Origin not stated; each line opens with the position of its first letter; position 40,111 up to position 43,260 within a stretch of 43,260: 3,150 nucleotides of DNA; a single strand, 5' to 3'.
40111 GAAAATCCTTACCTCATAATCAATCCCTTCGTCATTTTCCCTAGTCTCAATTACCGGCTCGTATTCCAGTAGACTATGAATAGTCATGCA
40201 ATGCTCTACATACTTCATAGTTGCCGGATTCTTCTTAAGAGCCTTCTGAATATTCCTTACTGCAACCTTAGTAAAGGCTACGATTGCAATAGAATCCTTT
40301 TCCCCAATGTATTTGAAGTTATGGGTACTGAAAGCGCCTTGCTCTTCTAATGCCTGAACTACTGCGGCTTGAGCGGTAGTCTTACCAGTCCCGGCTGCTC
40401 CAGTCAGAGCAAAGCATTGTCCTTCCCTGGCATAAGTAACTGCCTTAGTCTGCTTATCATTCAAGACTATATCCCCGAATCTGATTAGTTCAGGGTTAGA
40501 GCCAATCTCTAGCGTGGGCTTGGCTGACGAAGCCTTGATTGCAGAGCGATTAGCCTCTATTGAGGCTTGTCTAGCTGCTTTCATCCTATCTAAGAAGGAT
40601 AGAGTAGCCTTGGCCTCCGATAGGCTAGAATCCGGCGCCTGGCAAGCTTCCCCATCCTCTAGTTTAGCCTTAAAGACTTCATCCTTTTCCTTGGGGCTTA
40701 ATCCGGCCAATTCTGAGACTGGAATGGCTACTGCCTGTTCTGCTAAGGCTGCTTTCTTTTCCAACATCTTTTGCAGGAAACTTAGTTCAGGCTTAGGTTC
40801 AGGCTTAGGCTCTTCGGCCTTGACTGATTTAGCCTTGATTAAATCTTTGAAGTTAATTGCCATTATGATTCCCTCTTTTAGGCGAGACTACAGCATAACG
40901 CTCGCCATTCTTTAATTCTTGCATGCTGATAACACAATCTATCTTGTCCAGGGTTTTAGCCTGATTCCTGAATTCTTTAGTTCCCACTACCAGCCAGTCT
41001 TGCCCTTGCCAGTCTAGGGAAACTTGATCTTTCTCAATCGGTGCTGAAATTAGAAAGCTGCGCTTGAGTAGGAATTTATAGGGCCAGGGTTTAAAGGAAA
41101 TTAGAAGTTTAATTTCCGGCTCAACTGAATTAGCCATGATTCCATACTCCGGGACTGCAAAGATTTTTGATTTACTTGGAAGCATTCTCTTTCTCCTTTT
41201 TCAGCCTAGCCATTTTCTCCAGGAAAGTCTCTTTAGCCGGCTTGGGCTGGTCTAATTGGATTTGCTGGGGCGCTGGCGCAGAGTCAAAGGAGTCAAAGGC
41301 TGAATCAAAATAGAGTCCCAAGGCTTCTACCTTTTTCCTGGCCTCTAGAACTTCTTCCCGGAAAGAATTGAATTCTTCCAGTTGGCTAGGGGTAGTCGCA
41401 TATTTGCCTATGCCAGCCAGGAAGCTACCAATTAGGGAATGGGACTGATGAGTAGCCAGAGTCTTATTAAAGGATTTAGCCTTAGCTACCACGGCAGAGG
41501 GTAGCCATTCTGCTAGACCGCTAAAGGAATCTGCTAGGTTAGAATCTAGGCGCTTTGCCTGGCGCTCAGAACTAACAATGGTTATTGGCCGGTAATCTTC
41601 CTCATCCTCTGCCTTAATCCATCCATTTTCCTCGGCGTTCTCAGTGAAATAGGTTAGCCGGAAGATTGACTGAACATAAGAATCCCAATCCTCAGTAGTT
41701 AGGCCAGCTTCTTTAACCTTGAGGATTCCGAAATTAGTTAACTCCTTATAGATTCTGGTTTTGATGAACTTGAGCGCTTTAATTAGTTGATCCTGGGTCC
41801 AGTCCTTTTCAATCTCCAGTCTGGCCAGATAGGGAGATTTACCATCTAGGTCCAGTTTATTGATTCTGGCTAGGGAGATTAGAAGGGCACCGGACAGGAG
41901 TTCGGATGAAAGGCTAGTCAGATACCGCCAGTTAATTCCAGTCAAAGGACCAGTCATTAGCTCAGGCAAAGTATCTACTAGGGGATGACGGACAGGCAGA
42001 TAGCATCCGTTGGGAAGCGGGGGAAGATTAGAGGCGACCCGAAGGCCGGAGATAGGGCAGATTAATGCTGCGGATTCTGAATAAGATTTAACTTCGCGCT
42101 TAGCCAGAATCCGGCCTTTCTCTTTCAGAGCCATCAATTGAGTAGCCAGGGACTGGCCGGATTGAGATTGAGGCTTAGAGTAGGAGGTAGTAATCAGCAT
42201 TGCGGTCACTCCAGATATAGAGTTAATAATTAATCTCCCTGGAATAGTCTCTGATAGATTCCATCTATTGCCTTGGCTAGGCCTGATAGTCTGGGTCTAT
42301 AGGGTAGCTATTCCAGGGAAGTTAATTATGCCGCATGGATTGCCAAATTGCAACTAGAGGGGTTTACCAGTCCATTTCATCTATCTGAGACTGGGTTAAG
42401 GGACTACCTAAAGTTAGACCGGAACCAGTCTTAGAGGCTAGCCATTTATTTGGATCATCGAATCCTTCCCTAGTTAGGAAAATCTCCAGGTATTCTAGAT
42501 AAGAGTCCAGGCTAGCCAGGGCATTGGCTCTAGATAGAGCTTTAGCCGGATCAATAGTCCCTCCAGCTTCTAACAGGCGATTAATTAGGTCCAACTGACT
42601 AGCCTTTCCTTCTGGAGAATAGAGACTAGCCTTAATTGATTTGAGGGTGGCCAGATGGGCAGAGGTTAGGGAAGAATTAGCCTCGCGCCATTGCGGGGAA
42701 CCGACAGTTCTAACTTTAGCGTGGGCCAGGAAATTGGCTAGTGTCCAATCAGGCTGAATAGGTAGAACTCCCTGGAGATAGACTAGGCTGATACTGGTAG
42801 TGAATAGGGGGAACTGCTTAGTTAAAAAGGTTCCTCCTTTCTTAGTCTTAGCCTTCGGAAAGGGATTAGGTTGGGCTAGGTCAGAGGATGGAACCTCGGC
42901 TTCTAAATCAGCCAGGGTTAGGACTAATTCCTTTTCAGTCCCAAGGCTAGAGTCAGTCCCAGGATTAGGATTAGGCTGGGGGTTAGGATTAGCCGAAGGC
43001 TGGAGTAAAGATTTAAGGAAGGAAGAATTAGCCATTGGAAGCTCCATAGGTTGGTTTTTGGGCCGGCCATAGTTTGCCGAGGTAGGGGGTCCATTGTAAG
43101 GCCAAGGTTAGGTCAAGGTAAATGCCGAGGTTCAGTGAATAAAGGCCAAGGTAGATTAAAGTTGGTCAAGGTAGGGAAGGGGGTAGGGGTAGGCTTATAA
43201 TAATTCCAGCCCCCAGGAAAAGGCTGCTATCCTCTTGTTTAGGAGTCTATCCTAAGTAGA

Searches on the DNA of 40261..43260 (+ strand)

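Call 61: search_dna_similar(query=window:40261-43260:+, collection=phages, mode=near)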
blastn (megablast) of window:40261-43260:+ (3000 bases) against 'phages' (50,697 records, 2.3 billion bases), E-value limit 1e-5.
Records with a match: 15; places in all: 16; records where one place covers at least 80% of the query: 14.
Best place of each record, by identity: 95-99% 12; 90-95% 3.
By first word of the organism name: Pseudomonas 15.
By host as written in the record: Pseudomonas aeruginosa 11; - 2; Psuedomonas aeruginosa 1; Pseudomonas sp. 1.
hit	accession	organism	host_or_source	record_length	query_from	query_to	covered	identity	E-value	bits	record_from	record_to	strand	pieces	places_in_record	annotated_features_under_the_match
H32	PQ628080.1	Pseudomonas phage Neko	Pseudomonas aeruginosa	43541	1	3000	100%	97.6%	0e+0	5142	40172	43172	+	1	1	hypothetical protein (x4) | DNA helicase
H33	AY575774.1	Pseudomonas phage PaP2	-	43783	1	3000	100%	97.4%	0e+0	5081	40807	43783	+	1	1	orf56: p56 | orf54: p54 | orf55: p55 | orf57: p57 | orf58: p58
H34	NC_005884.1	Pseudomonas phage PaP2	Pseudomonas aeruginosa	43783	1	3000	100%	97.4%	0e+0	5081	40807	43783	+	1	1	hypothetical protein (x4) | Dda-like helicase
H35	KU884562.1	Pseudomonas phage PaMx35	Pseudomonas aeruginosa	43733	1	3000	100%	96.9%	0e+0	4998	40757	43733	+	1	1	hypothetical protein (x3) | putative DNA helicase | ribosome_binding_site (x4)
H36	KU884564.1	Pseudomonas phage PaMx43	Pseudomonas aeruginosa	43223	1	3000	100%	96.8%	0e+0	4981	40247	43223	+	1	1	hypothetical protein (x3) | putative DNA helicase | ribosome_binding_site (x4)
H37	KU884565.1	Pseudomonas phage PaMx46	Pseudomonas aeruginosa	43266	1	2999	100%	96.5%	0e+0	4957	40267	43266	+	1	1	hypothetical protein (x3) | putative DNA helicase | ribosome_binding_site (x4)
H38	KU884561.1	Pseudomonas phage PaMx33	Pseudomonas aeruginosa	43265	1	3000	100%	96.4%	0e+0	4942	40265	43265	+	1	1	hypothetical protein (x3) | putative DNA helicase | ribosome_binding_site (x4)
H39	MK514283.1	Pseudomonas phage vB_PaeP_TF17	Psuedomonas aeruginosa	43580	1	2998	100%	96.2%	0e+0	4896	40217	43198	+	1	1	hypothetical protein (x3) | putative DNA helicase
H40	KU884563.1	Pseudomonas phage PaMx41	Pseudomonas aeruginosa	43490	1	2972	99%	96.6%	0e+0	4902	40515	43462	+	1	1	hypothetical protein (x3) | putative DNA helicase | ribosome_binding_site (x4)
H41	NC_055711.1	Pseudomonas phage PaMx41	Pseudomonas aeruginosa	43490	1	2972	99%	96.6%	0e+0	4902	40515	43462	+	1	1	hypothetical protein (x3) | Dda-like helicase | ribosome_binding_site (x4)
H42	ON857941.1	Pseudomonas phage vB_PaeP_FBPa48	Pseudomonas sp.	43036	1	3000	100%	94.8%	0e+0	4656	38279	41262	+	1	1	hypothetical protein (x3) | DNA helicase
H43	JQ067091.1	Pseudomonas phage PaMx32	Pseudomonas aeruginosa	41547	1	2969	99%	95.7%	0e+0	4747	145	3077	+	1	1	record has no annotation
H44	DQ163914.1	Pseudomonas phage 119X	-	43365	1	2972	99%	93.6%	0e+0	4440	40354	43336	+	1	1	record has no annotation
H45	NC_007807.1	Pseudomonas phage 119X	Pseudomonas aeruginosa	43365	1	2972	99%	93.6%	0e+0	4440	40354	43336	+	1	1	119X_gp56: hypothetical protein | 119X_gp57: hypothetical protein | 119X_gp54: Dda-like helicase | 119X_gp55: hypothetical protein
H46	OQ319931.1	Pseudomonas phage 20Aug470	Pseudomonas aeruginosa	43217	2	2103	70%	97.7%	0e+0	3616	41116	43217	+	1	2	hypothetical protein (x3)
